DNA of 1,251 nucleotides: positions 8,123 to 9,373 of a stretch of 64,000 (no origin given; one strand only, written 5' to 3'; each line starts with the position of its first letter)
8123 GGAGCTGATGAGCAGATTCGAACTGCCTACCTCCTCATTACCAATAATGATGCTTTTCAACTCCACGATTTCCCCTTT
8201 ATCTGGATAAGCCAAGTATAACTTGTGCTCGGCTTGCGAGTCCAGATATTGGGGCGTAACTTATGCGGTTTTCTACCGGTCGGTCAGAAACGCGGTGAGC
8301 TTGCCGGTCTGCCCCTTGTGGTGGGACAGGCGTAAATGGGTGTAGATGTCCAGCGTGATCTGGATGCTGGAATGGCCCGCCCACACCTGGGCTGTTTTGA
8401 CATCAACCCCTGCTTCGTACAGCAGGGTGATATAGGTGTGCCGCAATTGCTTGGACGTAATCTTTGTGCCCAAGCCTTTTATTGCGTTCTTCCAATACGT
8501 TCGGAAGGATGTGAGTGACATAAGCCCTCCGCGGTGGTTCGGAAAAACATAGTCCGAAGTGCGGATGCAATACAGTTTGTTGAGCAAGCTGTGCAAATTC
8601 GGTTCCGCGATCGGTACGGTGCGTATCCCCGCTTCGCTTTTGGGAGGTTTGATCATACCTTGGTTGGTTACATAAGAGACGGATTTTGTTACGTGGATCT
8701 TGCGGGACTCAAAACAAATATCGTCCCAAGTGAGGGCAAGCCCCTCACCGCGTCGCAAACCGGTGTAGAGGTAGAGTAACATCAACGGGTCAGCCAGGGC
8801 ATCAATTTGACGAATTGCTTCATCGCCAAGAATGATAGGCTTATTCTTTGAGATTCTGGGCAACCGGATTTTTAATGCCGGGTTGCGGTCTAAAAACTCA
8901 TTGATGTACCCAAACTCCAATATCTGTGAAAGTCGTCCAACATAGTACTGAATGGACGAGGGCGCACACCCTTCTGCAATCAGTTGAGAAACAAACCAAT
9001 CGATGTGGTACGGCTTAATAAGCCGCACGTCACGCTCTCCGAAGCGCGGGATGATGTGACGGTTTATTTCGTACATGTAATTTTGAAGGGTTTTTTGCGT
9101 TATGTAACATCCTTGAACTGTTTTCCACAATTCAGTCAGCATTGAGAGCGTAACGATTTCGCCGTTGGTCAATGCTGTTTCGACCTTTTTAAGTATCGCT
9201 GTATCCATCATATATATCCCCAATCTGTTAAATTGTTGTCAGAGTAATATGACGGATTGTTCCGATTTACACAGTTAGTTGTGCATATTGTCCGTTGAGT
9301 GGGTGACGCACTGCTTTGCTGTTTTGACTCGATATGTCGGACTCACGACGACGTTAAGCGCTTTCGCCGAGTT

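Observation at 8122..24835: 16.7 kb mosaic island integrated in the anticodon-loop-to-3'-end segment of tRNA-Thr(GGU)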

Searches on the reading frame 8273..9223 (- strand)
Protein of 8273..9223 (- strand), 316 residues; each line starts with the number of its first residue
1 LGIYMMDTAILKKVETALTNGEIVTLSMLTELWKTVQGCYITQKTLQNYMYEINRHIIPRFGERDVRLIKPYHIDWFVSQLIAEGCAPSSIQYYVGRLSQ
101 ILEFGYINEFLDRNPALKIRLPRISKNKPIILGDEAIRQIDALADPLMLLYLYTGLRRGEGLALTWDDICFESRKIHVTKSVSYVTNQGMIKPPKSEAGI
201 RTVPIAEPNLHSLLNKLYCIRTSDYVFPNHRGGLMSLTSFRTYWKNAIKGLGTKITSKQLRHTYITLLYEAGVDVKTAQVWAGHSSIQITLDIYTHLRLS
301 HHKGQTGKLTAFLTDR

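Call 7: search_protein_families(library=pfam, proteins=[window:8273-9223:-], max_evalue=0.01)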
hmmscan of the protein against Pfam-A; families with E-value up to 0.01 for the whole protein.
window:8273-9223:- (316 aa): 4 families
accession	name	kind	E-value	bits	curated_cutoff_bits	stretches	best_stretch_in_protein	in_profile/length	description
PF00589.27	Phage_integrase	-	9.1e-25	87.8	27.1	1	147-298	27-169/172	Phage integrase family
PF14659.12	Phage_int_SAM_3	-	1.1e-07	32.3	22.6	1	25-81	1-57/58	Phage integrase, N-terminal SAM-like domain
PF22022.2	Phage_int_M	-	0.00021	21.9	27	1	41-120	16-94/96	Phage integrase central domain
PF13495.12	Phage_int_SAM_4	-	0.0015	19.3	27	1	34-100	7-73/85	Phage integrase, N-terminal SAM-like domain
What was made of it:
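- Checked: Tyrosine integrase, 8273-9223 (-), PF00589 E=9e-25 (call 7).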

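Call 12: find_encoding_contigs(protein=window:8273-9223:-, flank=10000, max_places=10)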
Protein window:8273-9223:- (316 aa): no gene with exactly this product is on record in the collection.

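Call 23: search_protein_families(library=ncbifam, proteins=[window:8273-9223:-], max_evalue=0.01)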
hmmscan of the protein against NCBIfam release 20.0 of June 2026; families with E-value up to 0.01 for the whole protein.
window:8273-9223:- (316 aa): 9 families
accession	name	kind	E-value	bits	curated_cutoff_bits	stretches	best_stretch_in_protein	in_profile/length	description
NF040815.2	recomb_XerA_Arch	equivalog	1.6e-23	83.6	220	1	42-303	13-260/263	site-specific tyrosine recombinase/integron integrase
TIGR02225.1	recomb_XerD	equivalog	1.4e-19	70.5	329.6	1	41-299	13-276/290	site-specific tyrosine recombinase XerD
TIGR02224.1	recomb_XerC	equivalog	4.8e-17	62.3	335.15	1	41-301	13-281/295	tyrosine recombinase XerC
NF001399.0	PRK00283.1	subfamily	7.3e-16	58.3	279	1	42-299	23-285/300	tyrosine recombinase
TIGR02249.1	integrase_gron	subfamily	1.2e-15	57.6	265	2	250-304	254-307/315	integron integrase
NF011946.0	PRK15417.1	equivalog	5.4e-10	39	435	1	239-303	256-321/337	integron integrase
NF002331.0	PRK01287.1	subfamily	6.9e-08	31.8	371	1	113-302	122-317/365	site-specific tyrosine recombinase XerC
NF003462.0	PRK05084.1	equivalog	2.8e-07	29.6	267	1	251-306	299-353/360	tyrosine recombinase XerS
NF040693.1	recomb_GmtY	equivalog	5.1e-05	22.7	340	1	225-296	352-431/441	gamma-mobile-trio recombinase GmtY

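Call 26: find_homologous_proteins(query=window:8273-9223:-, max_evalue=1e-10)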
Query window:8273-9223:- (316 aa): 749 proteins with E <= 1e-10 among 2158 candidates; the best 120 are listed.
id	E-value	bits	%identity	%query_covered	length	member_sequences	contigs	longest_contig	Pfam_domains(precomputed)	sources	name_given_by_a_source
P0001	9.9e-198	674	95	98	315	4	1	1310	PF14659.13,PF00589.28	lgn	-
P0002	2.3e-171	587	82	98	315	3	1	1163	PF13495.13,PF14659.13,PF22022.3,PF00589.28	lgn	-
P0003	7.2e-130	451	69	91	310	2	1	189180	PF14659.13,PF22022.3,PF00589.28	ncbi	-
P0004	1.7e-45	174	37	99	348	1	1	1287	PF13495.13,PF02920.22,PF00589.28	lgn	-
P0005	1.1e-43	168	38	90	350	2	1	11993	PF13495.13,PF22022.3,PF00589.28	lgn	-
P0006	4.6e-43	166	34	99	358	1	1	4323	PF13495.13,PF00589.28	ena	-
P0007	7.1e-43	165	36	97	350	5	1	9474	PF22022.3,PF00589.28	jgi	jgi:integrase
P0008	4.6e-42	163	37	82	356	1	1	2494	PF14659.13,PF22022.3,PF00589.28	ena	-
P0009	4.9e-42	162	35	92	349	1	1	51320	PF22022.3,PF00589.28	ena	-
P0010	3.1e-41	160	34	87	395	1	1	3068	PF14659.13,PF22022.3,PF00589.28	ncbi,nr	ncbi:MAG: site-specific integrase [Eubacteriales bacterium]|nr:site-specific integrase [Eubacteriale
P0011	1.4e-40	158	35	88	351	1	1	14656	PF00589.28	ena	-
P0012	1.4e-40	158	34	92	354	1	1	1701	PF00589.28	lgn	-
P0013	1.5e-40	158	35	92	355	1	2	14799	PF00589.28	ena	-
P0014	2.4e-40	157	33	99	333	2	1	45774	PF00589.28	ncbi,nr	ncbi:MAG: site-specific integrase [Oscillospiraceae bacterium]|nr:site-specific integrase [Oscillosp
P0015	3.5e-40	156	34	99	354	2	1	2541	PF00589.28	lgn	-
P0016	5.2e-40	156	35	92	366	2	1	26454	PF00589.28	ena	-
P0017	6.0e-40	156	33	92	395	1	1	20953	PF14659.13,PF22022.3,PF00589.28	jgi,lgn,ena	-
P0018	6.4e-40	155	35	92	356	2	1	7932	PF00589.28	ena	-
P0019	7.3e-40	155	33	93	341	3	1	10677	PF22022.3,PF00589.28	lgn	-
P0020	1.3e-39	154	36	78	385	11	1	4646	PF14659.13,PF22022.3,PF00589.28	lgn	-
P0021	1.5e-39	154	35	92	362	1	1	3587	PF00589.28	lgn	-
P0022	2.7e-39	153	32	92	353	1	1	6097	PF00589.28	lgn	-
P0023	3.9e-39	153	35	90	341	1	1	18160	PF13495.13,PF00589.28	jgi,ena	-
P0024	5.1e-39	153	34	94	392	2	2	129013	PF14659.13,PF22022.3,PF00589.28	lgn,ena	-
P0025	5.9e-39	152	35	92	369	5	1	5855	PF00589.28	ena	-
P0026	6.7e-39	152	34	89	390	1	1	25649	PF14659.13,PF22022.3,PF00589.28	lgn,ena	-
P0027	7.9e-39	152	35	93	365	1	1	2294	PF13495.13,PF22022.3,PF00589.28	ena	-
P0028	1.3e-38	151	34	91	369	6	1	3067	PF14659.13,PF22022.3,PF00589.28,PF02899.24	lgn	-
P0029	1.5e-38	151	39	76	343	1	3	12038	PF00589.28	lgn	-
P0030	1.6e-38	151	33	92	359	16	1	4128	PF00589.28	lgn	-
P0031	2.1e-38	151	34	97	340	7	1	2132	PF00589.28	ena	-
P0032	7.8e-38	149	34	92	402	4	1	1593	PF14659.13,PF22022.3,PF00589.28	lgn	-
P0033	1.1e-37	148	34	92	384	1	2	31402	PF13495.13,PF22022.3,PF00589.28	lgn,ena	-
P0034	1.3e-37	148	36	92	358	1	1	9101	PF13495.13,PF22022.3,PF00589.28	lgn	-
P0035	1.4e-37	148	34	93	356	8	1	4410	PF02920.22,PF22022.3,PF00589.28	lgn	-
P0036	3.4e-37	147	35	89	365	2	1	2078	PF00589.28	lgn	-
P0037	3.4e-37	147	34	92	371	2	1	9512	PF00589.28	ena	-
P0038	4.1e-37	146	33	89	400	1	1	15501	PF14659.13,PF22022.3,PF00589.28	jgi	jgi:integrase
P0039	5.4e-37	146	33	92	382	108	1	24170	PF22022.3,PF00589.28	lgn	-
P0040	5.5e-37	146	32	94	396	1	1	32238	PF14659.13,PF22022.3,PF00589.28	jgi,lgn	-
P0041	8.7e-37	145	35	97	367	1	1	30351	PF14659.13,PF22022.3,PF00589.28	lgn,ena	-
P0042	9.8e-37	145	32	89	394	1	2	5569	PF14659.13,PF22022.3,PF00589.28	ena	-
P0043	2.9e-36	143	31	92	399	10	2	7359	PF14659.13,PF22022.3,PF00589.28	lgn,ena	-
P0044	2.9e-36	143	35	87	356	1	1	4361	PF14659.13,PF22022.3,PF00589.28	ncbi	-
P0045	3.3e-36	143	33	92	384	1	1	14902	PF13495.13,PF00589.28,PF02899.24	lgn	-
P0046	5.4e-36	143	34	91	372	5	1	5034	PF00589.28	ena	-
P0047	8.1e-36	142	32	97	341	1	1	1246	PF00589.28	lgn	-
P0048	8.9e-36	142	34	93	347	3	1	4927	PF22022.3,PF00589.28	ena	-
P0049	9.9e-36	142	34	92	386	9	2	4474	PF13495.13,PF00589.28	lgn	-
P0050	1.0e-35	142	34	93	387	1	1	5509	PF13495.13,PF22022.3,PF00589.28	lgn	-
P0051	1.7e-35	141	33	89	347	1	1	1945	PF14659.13,PF22022.3,PF00589.28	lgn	-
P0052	1.8e-35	141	32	94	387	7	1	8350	PF14659.13,PF22022.3,PF00589.28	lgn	-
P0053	4.0e-35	140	34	84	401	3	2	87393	PF14659.13,PF22022.3,PF00589.28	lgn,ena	-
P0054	4.3e-35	140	33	87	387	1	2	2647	PF14659.13,PF22022.3,PF00589.28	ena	-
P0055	5.4e-35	139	34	84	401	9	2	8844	PF14659.13,PF22022.3,PF00589.28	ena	-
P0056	6.0e-35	139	34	87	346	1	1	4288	PF00589.28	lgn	-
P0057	8.2e-35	139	35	92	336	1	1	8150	PF00589.28,PF02899.24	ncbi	-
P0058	1.3e-34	138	33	95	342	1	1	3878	PF00589.28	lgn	-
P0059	1.3e-34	138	29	94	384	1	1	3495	PF14659.13,PF22022.3,PF00589.28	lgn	-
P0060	2.5e-34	137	31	94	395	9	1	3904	PF14659.13,PF22022.3,PF00589.28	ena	-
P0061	3.3e-34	137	38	80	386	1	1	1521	PF00589.28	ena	-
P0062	4.9e-34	136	31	94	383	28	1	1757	PF14659.13,PF22022.3,PF00589.28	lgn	-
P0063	6.7e-34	136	32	93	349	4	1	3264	PF13495.13,PF22022.3,PF00589.28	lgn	-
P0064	1.0e-33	135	32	93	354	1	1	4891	PF00589.28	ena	-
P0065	1.6e-33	134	34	81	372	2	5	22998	PF22022.3,PF00589.28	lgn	-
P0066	2.1e-33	134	34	94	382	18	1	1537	PF14659.13,PF22022.3,PF00589.28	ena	-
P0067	2.3e-33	134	41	63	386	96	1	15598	PF00589.28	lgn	-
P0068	2.3e-33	134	34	92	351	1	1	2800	PF14659.13,PF22022.3,PF00589.28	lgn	-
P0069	3.3e-33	133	32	92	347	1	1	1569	PF13495.13,PF14659.13,PF22022.3,PF00589.28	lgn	-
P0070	3.5e-33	133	32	97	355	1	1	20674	PF14659.13,PF22022.3,PF00589.28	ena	-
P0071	3.6e-33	133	37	79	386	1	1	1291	PF00589.28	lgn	-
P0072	3.7e-33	133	39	63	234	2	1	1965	PF00589.28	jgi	jgi:integrase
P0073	3.7e-33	133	38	84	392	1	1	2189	PF14659.13,PF22022.3,PF00589.28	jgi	jgi:integrase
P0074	3.8e-33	133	31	96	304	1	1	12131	PF13495.13,PF22022.3,PF00589.28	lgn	-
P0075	5.4e-33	133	33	92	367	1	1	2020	PF14659.13,PF22022.3,PF00589.28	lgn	-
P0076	5.4e-33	133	30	95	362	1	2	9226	PF22022.3,PF00589.28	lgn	-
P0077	1.6e-32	131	33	91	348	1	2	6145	PF13495.13,PF22022.3,PF00589.28,PF02899.24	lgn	-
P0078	1.7e-32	131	34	90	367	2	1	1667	PF13495.13,PF00589.28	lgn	-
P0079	1.7e-32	131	32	93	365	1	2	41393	PF14659.13,PF22022.3,PF00589.28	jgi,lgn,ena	-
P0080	2.8e-32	130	31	92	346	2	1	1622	PF22022.3,PF00589.28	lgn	-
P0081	4.4e-32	130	31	93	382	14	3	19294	PF00589.28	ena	-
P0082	7.8e-32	129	33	97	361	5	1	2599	PF14659.13,PF22022.3,PF00589.28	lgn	-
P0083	8.3e-32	129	35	85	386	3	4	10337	PF14657.13,PF00589.28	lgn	-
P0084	1.2e-31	128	30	97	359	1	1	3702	PF00589.28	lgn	-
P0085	1.5e-31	128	32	92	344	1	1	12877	PF13495.13,PF14659.13,PF13102.13,PF00589.28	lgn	-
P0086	1.5e-31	128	32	90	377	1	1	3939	PF13495.13,PF22022.3,PF13102.13,PF00589.28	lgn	-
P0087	2.0e-31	128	33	88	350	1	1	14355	PF14659.13,PF22022.3,PF00589.28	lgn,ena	-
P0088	2.1e-31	127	34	87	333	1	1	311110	PF14659.13,PF22022.3,PF13102.13,PF00589.28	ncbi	-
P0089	3.1e-31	127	31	87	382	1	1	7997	PF14659.13,PF22022.3,PF00589.28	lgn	-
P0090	3.7e-31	127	33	92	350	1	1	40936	PF22022.3,PF00589.28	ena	-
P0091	3.9e-31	127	35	78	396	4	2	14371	PF14659.13,PF22022.3,PF00589.28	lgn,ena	-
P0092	4.7e-31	126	33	90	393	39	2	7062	PF22022.3,PF00589.28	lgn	-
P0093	4.9e-31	126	33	97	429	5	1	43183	PF14659.13,PF00589.28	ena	-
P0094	5.0e-31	126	39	68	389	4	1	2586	PF00589.28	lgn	-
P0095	5.2e-31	126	30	92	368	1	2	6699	PF14659.13,PF22022.3,PF00589.28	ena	-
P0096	5.6e-31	126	31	93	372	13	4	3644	PF14659.13,PF22022.3,PF00589.28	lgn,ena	-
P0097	6.3e-31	126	33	91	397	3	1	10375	PF00589.28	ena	-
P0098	6.6e-31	126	32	97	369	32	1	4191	PF14659.13,PF22022.3,PF00589.28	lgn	-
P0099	7.9e-31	126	31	87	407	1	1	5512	PF13495.13,PF14659.13,PF22022.3,PF00589.28,PF02899.24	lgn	-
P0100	8.8e-31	125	33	96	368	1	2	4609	PF14659.13,PF00589.28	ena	-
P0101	8.9e-31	125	31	94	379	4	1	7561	PF14659.13,PF22022.3,PF00589.28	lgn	-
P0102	1.2e-30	125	31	93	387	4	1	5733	PF14659.13,PF22022.3,PF00589.28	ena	-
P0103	1.3e-30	125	46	51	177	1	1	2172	PF00589.28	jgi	jgi:integrase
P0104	1.3e-30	125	34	90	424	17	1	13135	PF14659.13,PF22022.3,PF00589.28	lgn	-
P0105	1.5e-30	125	33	93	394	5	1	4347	PF13495.13,PF22022.3,PF00589.28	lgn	-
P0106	1.6e-30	125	29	93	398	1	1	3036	PF14659.13,PF22022.3,PF00589.28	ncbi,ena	-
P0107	1.9e-30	124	33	97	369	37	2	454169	PF14659.13,PF00589.28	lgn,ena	-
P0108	2.0e-30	124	34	92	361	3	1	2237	PF14659.13,PF22022.3,PF00589.28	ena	-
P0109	2.1e-30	124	31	99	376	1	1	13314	PF00589.28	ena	-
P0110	2.5e-30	124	33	82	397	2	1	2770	PF22022.3,PF00589.28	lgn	-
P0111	2.7e-30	124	33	96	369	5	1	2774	PF14659.13,PF22022.3,PF00589.28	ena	-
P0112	3.8e-30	123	29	95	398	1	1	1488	PF14659.13,PF22022.3,PF00589.28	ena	-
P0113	4.5e-30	123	33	90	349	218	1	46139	PF13495.13,PF14659.13,PF22022.3,PF00589.28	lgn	-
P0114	4.6e-30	123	29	96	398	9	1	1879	PF14659.13,PF00589.28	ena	-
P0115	5.2e-30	123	32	90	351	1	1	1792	PF00589.28,PF02899.24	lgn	-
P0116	5.7e-30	123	30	91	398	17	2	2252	PF14659.13,PF00589.28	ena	-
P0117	5.8e-30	123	30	96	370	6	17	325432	PF14659.13,PF22022.3,PF00589.28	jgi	-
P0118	7.1e-30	122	34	82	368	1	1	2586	PF14659.13,PF14657.13,PF22022.3,PF00589.28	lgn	-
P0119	9.6e-30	122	30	90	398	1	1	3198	PF14659.13,PF22022.3,PF00589.28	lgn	-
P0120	1.1e-29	122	32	92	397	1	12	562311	PF00589.28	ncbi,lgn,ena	-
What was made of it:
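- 8273..9223 (-): Tyrosine integrase (316-aa ORF; relatives are called at 310-315 aa), intact. Only three close homologs exist (95, 82 and 69%); the next is 37% (call 26).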

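Call 27: find_encoding_contigs(protein=P0003, flank=10000, max_places=4)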
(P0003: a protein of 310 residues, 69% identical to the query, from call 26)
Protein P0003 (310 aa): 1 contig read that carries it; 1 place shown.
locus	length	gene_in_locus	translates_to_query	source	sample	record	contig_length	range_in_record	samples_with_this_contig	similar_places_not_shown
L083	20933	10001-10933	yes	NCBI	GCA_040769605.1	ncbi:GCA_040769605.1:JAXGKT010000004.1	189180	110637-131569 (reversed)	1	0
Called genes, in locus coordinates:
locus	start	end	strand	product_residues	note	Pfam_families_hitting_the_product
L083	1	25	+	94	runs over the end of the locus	PF00465:Fe-ADH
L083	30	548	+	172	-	PF00465:Fe-ADH, PF25137:ADH_Fe_C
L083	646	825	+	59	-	PF25137:ADH_Fe_C (weak)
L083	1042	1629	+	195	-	PF12671:Amidase_6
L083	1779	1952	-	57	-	PF00890:FAD_binding_2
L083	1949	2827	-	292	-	PF00890:FAD_binding_2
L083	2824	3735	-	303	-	PF04205:FMN_bind, PF01946:Thi4 (weak), PF00890:FAD_binding_2, PF01266:DAO (weak), PF03486:HI0933_like, PF07992:Pyr_redox_2, PF12831:FAD_oxidored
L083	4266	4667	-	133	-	-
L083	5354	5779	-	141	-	-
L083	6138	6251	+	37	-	-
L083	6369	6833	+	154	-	PF03432:Relaxase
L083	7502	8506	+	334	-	PF00122:E1-E2_ATPase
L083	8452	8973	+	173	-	PF00702:Hydrolase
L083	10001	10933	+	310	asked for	PF14659:Phage_int_SAM_3, PF22022:Phage_int_M (weak), PF00589:Phage_integrase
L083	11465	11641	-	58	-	-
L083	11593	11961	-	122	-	-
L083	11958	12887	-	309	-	PF16949:ABC_tran_2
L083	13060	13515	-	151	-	PF00005:ABC_tran, PF13304:AAA_21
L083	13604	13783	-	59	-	PF00005:ABC_tran (weak)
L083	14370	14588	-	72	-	-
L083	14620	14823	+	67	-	-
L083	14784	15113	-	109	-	-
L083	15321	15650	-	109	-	-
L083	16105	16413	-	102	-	PF00583:Acetyltransf_1, PF13508:Acetyltransf_7, PF13673:Acetyltransf_10, PF08445:FR47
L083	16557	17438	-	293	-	PF00763:THF_DHG_CYH, PF02882:THF_DHG_CYH_C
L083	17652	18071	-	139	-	PF04961:FTCD_C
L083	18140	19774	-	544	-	PF01268:FTHFS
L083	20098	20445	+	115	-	PF02878:PGM_PMM_I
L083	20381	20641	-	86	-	-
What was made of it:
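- An island with a related integrase at the same tRNA in L083 has a Relaxase (PF03432) fragment (call 27).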

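Call 28: find_encoding_contigs(protein=P0001, flank=5000, max_places=4)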
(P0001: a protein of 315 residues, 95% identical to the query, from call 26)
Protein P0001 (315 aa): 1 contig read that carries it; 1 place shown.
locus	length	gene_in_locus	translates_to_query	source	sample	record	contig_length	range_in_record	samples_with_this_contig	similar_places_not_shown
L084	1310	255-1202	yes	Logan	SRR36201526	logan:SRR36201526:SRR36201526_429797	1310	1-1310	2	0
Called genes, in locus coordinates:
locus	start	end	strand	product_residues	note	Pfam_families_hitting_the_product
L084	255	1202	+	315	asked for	PF14659:Phage_int_SAM_3 (weak), PF00589:Phage_integrase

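Call 75: search_protein_families(library=phrogs, proteins=[window:8273-9223:-], max_evalue=0.001)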
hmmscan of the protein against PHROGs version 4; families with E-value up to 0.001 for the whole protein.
window:8273-9223:- (316 aa): 5 families
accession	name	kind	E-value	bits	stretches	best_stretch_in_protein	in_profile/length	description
phrog_1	-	integration and excision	2.7e-60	206.3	1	24-313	164-451/611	integrase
phrog_216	-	integration and excision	4.4e-31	109.1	1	90-298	14-225/301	integrase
phrog_7685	-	integration and excision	8e-17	62.6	1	187-309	116-235/240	integrase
phrog_23783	-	integration and excision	7.3e-06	27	1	13-127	55-160/162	integrase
phrog_7269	-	integration and excision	0.00034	21.5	1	239-298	12-70/89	integrase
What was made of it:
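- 8273..9223 (-): PF00589 E=9e-25 plus SAM-like N-terminal domains (call 7); phrog_1 integrase E=3e-60 (call 75).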

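Call 77: find_encoding_contigs(protein=P0002, flank=5000, max_places=4)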
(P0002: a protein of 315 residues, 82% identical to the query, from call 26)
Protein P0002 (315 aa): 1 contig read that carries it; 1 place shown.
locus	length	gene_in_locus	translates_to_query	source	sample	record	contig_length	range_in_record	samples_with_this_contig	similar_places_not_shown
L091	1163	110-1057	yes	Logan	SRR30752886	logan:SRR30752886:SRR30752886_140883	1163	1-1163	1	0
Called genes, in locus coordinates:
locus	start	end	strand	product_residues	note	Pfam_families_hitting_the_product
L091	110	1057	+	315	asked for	PF14659:Phage_int_SAM_3, PF13495:Phage_int_SAM_4 (faint), PF22022:Phage_int_M (weak), PF00589:Phage_integrase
